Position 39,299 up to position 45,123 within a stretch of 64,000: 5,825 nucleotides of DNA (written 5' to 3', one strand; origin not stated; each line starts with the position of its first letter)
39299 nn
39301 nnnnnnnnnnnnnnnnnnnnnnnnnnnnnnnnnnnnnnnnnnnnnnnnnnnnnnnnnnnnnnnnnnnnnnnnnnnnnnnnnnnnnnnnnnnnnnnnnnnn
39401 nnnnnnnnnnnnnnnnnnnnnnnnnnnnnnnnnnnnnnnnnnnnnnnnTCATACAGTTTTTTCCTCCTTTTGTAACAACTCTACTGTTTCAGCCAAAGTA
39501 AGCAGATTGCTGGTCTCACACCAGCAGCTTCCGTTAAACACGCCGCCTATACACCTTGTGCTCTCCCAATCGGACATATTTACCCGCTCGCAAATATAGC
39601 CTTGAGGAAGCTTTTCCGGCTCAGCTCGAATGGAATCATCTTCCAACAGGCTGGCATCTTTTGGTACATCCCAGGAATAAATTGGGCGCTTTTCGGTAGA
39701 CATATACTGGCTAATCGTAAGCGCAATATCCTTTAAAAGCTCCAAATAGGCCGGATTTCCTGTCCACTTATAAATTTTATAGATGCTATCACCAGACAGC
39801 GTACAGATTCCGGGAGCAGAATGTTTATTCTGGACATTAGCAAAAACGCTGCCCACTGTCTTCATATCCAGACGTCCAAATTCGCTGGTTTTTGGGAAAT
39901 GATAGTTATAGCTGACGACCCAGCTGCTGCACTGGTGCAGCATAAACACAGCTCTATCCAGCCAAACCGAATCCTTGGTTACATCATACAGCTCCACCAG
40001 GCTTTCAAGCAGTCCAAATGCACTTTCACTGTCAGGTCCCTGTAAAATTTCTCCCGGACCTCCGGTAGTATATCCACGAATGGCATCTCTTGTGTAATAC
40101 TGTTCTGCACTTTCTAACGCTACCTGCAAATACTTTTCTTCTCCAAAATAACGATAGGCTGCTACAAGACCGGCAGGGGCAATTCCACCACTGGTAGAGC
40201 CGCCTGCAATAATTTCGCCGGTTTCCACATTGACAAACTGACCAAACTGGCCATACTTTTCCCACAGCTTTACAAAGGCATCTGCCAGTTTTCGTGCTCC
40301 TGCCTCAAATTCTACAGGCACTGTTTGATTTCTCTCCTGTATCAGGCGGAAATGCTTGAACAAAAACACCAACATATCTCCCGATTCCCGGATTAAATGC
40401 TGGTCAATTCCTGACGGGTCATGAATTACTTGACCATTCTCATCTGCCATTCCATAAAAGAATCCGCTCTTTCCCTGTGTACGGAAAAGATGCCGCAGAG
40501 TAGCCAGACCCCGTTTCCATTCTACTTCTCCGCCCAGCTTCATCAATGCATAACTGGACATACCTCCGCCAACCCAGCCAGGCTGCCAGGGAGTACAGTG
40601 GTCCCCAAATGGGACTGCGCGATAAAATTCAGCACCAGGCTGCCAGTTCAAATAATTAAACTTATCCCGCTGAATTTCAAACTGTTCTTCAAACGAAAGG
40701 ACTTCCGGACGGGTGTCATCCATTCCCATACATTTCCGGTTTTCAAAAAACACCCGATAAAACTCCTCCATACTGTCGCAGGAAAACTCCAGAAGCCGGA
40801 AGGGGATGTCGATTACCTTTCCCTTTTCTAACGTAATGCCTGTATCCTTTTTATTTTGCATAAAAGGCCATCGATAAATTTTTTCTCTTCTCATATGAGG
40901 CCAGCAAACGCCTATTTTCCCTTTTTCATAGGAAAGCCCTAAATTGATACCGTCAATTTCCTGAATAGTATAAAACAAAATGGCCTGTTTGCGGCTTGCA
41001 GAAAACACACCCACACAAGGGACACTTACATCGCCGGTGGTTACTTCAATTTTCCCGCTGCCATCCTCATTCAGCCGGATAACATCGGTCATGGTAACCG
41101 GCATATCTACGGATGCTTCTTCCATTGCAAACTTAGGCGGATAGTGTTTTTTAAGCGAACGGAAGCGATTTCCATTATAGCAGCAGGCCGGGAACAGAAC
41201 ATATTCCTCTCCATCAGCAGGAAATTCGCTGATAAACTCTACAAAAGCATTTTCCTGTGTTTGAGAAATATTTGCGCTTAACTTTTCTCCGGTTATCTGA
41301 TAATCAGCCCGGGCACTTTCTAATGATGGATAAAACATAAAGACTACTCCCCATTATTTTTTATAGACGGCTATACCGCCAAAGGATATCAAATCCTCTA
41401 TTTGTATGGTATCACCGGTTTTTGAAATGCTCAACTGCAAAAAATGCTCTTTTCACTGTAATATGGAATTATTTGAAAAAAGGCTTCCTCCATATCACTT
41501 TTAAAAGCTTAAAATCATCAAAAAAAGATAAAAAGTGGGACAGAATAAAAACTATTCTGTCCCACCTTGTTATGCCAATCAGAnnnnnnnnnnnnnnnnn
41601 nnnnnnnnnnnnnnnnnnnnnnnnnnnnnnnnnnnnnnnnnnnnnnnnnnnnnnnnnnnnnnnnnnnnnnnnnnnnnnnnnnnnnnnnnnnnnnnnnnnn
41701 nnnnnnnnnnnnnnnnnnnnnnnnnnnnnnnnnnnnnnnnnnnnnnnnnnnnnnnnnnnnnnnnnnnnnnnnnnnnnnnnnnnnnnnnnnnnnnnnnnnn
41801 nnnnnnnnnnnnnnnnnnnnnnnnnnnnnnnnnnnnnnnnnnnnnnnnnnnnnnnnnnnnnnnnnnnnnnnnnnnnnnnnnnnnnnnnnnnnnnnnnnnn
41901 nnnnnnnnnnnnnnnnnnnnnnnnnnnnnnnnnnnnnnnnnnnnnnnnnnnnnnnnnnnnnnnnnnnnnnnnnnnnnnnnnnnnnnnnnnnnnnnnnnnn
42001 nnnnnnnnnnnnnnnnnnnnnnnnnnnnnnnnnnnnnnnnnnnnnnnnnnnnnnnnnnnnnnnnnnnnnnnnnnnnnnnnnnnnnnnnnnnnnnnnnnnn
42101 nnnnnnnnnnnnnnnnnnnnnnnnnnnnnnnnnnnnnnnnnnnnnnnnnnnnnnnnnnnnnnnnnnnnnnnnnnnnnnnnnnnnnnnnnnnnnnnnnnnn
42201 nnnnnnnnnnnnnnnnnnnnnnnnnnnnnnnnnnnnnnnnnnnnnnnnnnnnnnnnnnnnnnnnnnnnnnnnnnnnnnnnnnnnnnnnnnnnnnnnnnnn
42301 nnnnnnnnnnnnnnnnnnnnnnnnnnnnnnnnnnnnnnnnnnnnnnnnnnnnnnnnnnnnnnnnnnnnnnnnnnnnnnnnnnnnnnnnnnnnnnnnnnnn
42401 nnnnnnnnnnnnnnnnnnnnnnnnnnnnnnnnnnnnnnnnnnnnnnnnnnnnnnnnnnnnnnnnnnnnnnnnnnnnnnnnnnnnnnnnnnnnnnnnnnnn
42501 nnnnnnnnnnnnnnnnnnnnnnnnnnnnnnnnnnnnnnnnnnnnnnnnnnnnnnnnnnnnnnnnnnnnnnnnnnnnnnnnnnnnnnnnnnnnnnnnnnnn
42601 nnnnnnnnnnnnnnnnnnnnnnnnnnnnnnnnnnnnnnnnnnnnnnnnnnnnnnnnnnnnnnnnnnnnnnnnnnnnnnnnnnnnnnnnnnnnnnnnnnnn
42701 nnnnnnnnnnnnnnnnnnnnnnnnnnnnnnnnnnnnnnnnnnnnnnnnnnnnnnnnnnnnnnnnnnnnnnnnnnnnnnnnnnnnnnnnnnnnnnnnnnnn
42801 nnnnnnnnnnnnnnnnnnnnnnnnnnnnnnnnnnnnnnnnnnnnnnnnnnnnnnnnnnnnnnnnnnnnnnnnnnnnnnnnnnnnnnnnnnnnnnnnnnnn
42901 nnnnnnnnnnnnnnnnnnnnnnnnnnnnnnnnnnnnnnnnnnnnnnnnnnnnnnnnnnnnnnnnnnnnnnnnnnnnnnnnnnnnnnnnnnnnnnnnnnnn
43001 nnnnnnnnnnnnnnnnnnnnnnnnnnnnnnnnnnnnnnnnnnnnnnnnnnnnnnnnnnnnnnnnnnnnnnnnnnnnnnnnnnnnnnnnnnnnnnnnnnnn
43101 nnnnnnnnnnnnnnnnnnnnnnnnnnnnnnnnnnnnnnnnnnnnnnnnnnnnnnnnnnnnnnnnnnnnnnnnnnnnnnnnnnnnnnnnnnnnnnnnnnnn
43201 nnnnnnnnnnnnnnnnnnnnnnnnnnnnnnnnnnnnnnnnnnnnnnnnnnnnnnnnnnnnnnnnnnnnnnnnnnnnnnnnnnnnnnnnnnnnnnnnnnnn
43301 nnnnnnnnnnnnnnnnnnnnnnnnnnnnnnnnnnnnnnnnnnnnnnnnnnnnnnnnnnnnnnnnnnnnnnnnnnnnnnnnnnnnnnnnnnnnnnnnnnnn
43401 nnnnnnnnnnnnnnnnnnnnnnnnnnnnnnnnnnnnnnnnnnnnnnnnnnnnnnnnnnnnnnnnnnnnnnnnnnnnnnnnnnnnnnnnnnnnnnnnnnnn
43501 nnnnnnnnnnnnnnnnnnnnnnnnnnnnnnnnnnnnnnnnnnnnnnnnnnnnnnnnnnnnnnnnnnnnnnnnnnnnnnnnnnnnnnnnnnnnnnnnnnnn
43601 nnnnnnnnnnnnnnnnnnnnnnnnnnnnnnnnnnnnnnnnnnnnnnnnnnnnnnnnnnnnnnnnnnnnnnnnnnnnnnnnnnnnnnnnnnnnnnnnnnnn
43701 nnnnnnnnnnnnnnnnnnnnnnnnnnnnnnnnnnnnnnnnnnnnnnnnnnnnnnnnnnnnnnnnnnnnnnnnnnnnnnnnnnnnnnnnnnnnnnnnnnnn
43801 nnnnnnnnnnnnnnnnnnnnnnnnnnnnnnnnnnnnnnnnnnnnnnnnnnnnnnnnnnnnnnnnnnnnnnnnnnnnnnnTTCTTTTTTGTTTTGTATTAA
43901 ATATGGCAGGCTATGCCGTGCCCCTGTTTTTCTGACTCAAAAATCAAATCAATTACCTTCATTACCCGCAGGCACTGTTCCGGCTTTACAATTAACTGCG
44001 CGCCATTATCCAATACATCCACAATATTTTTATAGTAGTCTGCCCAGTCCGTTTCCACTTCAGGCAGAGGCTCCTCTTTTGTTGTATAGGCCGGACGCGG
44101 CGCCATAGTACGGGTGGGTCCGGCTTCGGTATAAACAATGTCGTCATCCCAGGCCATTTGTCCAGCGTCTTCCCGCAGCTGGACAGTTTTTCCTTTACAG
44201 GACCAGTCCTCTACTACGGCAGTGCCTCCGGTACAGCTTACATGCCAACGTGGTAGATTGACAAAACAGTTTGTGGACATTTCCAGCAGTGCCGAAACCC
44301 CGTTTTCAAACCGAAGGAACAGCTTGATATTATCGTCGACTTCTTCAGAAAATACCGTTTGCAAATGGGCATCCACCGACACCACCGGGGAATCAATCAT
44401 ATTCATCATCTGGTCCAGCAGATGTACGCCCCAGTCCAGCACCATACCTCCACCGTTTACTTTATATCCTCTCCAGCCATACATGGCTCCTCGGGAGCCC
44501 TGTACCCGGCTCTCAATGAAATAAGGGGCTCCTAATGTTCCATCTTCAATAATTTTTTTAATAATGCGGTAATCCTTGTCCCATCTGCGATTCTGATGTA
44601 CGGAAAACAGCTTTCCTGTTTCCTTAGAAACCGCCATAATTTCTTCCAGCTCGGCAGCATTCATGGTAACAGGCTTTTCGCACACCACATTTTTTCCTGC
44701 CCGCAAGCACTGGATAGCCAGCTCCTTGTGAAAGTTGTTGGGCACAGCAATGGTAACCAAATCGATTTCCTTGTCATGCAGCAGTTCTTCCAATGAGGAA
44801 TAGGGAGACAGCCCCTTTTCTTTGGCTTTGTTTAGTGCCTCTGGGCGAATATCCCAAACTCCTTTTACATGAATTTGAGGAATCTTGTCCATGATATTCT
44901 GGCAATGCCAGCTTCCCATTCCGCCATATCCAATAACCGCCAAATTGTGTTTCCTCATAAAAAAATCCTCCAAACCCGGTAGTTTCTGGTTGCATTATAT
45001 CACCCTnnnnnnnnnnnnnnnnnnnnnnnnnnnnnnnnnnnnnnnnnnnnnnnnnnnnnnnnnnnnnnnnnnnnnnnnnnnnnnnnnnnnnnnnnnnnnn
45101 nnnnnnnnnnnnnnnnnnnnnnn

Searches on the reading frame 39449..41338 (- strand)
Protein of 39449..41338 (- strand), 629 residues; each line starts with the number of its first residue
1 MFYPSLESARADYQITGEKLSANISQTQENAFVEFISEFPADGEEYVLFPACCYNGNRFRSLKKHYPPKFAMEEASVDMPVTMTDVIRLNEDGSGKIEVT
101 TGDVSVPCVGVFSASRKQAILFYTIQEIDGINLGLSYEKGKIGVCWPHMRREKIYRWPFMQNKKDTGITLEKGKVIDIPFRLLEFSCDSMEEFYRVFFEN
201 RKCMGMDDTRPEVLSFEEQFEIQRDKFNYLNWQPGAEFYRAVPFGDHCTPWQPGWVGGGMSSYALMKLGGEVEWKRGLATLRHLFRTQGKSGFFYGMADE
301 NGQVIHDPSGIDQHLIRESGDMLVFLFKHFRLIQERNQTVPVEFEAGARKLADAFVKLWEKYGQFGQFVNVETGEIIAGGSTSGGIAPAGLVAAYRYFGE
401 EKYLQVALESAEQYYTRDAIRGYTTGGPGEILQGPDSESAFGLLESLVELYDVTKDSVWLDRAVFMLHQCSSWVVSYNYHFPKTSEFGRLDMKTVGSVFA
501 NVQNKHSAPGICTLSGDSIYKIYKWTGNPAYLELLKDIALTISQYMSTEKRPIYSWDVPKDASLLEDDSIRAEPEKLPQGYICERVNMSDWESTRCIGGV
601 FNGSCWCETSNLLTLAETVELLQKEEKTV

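Call 53: search_protein_families(library=pfam, proteins=[window:39449-41338:-], max_evalue=0.00001)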
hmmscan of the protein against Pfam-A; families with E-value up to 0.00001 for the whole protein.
window:39449-41338:- (629 aa): 1 family
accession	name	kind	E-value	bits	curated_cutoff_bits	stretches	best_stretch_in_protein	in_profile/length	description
PF07944.18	Beta-AFase-like_GH127_cat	-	3.6e-07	29.9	24.9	0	389-471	132-208/376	Beta-L-arabinofuranosidase, GH127 catalytic domain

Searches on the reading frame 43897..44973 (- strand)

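Call 53: search_protein_families(library=pfam, proteins=[window:43897-44973:-], max_evalue=0.00001)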
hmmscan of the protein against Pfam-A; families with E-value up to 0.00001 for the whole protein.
window:43897-44973:- (358 aa): 4 families
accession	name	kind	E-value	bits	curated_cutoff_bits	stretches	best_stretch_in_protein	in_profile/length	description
PF01408.29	GFO_IDH_MocA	-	9.6e-30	104.2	24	1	10-126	2-119/120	Oxidoreductase family, NAD-binding Rossmann fold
PF22725.1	GFO_IDH_MocA_C3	-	7.6e-27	94.2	27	1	135-252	1-123/124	GFO/IDH/MocA C-terminal domain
PF02894.22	GFO_IDH_MocA_C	-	1.3e-18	68.1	22.9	1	139-354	1-216/218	Oxidoreductase family, C-terminal alpha/beta domain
PF02629.25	CoA_binding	-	3.7e-06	28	22.3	1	7-95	2-89/97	CoA binding domain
